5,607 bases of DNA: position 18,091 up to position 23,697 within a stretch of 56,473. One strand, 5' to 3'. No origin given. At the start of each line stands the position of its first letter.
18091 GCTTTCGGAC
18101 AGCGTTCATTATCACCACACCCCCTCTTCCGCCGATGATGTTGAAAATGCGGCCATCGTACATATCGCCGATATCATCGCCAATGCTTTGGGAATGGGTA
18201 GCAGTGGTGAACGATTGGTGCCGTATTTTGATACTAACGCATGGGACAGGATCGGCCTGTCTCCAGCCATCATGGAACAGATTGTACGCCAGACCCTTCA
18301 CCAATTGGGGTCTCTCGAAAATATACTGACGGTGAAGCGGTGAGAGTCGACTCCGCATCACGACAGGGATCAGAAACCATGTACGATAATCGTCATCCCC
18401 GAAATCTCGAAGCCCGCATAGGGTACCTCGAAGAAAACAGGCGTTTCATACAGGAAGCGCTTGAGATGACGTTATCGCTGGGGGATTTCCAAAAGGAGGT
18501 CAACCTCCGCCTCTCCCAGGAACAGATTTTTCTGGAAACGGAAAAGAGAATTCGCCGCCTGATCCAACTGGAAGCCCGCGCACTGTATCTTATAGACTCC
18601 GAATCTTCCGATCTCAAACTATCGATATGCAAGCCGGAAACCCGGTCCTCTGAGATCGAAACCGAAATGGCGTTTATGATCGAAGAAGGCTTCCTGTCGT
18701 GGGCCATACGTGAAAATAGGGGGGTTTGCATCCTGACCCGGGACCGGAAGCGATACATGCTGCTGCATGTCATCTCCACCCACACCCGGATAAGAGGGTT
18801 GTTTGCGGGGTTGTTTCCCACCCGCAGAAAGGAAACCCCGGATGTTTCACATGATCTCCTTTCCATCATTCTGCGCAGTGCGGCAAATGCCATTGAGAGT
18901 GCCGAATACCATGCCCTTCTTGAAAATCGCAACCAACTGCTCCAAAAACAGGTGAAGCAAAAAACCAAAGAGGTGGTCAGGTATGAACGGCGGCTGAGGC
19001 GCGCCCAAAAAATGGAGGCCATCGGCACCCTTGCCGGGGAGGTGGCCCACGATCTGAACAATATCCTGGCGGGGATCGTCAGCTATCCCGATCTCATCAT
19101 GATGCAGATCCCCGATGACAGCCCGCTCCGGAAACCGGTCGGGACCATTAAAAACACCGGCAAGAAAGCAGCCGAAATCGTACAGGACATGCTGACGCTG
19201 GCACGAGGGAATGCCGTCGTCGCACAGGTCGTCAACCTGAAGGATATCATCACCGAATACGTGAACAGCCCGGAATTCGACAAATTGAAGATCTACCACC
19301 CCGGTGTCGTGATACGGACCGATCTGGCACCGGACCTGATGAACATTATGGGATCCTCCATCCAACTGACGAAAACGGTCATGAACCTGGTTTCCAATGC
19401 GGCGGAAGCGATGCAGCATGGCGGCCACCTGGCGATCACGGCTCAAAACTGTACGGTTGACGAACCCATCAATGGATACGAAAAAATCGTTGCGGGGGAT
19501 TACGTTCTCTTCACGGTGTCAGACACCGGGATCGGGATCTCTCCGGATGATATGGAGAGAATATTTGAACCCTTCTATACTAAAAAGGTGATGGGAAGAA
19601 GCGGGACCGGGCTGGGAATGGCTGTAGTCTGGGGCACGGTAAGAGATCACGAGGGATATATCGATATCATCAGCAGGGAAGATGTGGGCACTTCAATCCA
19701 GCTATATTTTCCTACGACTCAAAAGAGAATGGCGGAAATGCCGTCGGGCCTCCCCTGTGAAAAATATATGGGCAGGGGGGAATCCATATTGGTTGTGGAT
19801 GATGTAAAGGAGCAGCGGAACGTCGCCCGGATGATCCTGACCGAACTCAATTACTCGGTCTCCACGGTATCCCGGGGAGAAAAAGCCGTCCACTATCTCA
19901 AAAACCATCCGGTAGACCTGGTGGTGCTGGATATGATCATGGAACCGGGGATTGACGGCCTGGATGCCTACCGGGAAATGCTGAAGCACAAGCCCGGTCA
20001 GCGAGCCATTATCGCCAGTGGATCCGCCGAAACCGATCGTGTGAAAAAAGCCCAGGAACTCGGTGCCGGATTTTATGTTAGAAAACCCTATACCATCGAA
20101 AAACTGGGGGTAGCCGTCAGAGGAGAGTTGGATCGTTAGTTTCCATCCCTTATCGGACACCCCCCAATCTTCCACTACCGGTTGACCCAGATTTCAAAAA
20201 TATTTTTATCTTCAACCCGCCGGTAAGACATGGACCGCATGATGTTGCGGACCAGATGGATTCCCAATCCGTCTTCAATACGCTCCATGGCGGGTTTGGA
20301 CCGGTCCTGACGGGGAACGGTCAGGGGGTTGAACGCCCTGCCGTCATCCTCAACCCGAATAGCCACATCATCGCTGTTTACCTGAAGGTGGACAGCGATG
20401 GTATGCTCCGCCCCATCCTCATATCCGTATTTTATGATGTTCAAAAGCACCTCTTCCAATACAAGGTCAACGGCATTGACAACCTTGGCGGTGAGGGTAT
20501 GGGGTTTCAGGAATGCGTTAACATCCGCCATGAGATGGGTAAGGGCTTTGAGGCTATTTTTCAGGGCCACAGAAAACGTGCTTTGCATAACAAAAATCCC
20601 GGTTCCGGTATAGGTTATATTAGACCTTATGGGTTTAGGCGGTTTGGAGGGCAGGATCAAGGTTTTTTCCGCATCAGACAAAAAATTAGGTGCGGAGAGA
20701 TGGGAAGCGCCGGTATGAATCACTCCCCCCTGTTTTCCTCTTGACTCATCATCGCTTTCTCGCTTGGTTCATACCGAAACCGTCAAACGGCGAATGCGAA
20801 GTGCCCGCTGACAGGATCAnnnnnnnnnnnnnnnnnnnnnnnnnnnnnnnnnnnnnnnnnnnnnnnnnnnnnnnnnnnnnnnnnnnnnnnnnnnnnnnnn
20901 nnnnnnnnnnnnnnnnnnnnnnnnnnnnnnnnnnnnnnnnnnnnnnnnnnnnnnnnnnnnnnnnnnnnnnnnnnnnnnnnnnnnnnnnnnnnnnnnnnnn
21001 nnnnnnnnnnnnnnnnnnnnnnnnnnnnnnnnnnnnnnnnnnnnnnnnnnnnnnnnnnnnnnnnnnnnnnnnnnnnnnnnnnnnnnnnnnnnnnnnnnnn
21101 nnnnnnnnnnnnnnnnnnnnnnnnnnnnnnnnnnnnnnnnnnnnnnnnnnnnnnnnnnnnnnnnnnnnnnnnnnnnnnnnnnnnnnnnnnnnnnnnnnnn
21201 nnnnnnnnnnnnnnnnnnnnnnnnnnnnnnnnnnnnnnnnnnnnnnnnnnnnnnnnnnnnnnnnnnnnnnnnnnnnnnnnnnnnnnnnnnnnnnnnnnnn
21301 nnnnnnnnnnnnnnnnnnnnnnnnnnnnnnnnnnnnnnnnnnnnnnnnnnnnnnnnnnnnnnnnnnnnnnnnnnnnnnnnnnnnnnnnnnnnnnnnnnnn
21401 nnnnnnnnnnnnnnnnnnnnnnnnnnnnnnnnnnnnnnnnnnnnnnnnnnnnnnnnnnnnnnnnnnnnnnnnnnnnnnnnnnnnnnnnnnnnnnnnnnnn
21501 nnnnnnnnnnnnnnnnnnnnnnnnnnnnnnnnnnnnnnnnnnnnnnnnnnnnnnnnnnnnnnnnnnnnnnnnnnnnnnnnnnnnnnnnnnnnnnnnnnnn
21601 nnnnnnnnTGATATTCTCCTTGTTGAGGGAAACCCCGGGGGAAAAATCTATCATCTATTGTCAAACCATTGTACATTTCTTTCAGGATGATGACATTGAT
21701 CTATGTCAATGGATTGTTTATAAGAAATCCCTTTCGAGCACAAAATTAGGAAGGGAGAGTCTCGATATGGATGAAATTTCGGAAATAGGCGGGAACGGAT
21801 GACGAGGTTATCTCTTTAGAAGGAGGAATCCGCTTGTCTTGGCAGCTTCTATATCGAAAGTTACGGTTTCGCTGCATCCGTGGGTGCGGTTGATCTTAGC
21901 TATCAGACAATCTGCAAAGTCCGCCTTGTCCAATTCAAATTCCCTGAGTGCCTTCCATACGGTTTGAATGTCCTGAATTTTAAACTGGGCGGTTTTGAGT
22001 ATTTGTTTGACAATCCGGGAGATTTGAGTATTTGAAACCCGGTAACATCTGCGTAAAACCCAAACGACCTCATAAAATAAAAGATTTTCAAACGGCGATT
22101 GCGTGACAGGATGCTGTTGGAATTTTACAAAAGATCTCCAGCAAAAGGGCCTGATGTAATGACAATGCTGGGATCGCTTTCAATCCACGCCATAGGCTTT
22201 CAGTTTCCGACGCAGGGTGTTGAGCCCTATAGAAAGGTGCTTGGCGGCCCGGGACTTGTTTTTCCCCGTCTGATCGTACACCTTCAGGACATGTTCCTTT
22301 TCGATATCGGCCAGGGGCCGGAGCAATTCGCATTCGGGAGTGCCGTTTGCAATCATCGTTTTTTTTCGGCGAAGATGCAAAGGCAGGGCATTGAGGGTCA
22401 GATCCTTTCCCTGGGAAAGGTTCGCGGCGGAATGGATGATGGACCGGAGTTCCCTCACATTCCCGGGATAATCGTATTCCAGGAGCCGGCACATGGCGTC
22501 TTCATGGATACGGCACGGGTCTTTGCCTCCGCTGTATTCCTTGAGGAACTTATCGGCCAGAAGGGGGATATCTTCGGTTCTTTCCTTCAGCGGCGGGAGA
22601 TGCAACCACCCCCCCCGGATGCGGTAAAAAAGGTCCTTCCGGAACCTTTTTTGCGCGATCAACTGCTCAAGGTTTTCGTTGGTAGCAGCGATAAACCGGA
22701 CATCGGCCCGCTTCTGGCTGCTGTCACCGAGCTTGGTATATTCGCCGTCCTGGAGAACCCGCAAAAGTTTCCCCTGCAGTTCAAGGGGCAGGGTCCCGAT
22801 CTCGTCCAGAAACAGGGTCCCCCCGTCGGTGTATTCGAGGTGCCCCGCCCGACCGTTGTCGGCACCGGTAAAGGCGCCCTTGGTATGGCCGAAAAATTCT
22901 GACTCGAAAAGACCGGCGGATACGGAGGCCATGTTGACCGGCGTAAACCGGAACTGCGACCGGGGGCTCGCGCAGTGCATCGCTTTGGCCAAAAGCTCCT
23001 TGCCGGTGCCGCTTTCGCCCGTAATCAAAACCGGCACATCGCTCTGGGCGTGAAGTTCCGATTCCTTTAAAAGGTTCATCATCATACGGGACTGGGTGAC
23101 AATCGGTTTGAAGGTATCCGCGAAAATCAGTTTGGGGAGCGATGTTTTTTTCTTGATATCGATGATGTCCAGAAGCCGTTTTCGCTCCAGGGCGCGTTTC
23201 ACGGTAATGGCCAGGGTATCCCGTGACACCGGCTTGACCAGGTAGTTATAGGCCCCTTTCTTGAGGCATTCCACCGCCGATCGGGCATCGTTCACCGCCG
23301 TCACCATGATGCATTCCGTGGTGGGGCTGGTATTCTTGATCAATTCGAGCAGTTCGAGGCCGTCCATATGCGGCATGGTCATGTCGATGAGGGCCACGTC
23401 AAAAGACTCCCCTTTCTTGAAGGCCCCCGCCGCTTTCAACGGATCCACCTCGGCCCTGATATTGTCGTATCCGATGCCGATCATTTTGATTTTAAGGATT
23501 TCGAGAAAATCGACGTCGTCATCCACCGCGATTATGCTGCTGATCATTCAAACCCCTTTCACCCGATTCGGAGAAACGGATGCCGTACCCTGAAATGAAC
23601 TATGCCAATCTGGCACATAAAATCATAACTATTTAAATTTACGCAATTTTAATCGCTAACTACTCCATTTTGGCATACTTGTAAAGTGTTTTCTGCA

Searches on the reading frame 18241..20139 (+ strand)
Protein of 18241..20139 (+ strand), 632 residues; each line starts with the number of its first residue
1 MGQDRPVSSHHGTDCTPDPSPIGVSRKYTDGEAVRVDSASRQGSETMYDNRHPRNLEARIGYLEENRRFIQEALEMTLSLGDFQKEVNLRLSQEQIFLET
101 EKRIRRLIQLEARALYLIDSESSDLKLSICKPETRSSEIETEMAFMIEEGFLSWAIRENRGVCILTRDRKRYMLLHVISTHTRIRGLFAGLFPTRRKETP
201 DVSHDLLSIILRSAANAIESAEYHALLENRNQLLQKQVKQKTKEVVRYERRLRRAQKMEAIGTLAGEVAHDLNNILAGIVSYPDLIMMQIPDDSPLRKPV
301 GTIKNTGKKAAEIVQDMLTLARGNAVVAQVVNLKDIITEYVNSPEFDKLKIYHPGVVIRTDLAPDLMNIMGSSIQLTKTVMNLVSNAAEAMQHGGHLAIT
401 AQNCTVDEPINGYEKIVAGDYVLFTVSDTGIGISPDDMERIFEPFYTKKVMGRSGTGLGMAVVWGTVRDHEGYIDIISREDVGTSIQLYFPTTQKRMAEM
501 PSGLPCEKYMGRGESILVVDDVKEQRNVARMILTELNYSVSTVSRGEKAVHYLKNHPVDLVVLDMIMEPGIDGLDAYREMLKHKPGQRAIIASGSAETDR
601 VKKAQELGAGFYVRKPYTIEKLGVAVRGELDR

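Call 70: search_protein_families(library=pfam, proteins=[window:18241-20139:+], max_evalue=0.00001)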
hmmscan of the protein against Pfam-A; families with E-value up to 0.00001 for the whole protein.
window:18241-20139:+ (632 aa): 3 families
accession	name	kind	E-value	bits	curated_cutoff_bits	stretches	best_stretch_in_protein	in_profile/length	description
PF02518.31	HATPase_c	-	6.2e-22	78.6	26.4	1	373-493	3-110/111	Histidine kinase-, DNA gyrase B-, and HSP90-like ATPase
PF00072.30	Response_reg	-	2.1e-20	73.4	30.2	1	516-626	1-110/111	Response regulator receiver domain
PF00512.31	HisKA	-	3.8e-08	33.7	26.9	1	263-324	4-64/66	His Kinase A (phospho-acceptor) domain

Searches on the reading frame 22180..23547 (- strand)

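Call 70: search_protein_families(library=pfam, proteins=[window:22180-23547:-], max_evalue=0.00001)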
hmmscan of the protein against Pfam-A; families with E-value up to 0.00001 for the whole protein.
window:22180-23547:- (455 aa): 6 families
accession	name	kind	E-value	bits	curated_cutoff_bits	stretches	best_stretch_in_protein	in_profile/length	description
PF00158.32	Sigma54_activat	-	1.9e-62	210.3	20.2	1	149-311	1-163/168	Sigma-54 interaction domain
PF00072.30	Response_reg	-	6.1e-22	78.3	30.2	1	5-115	1-109/111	Response regulator receiver domain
PF25601.1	AAA_lid_14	-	1.2e-20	73.6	27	1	321-397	1-79/87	AAA+ ATPase lid domain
PF14532.12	Sigma54_activ_2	-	3.2e-19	70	25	1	151-320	2-138/138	Sigma-54 interaction domain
PF02954.25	HTH_8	-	1.7e-09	37.7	22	1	412-452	2-42/42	Bacterial regulatory protein, Fis family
PF07728.20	AAA_5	-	4.3e-08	33.7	22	1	172-292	1-124/139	AAA domain (dynein-related subfamily)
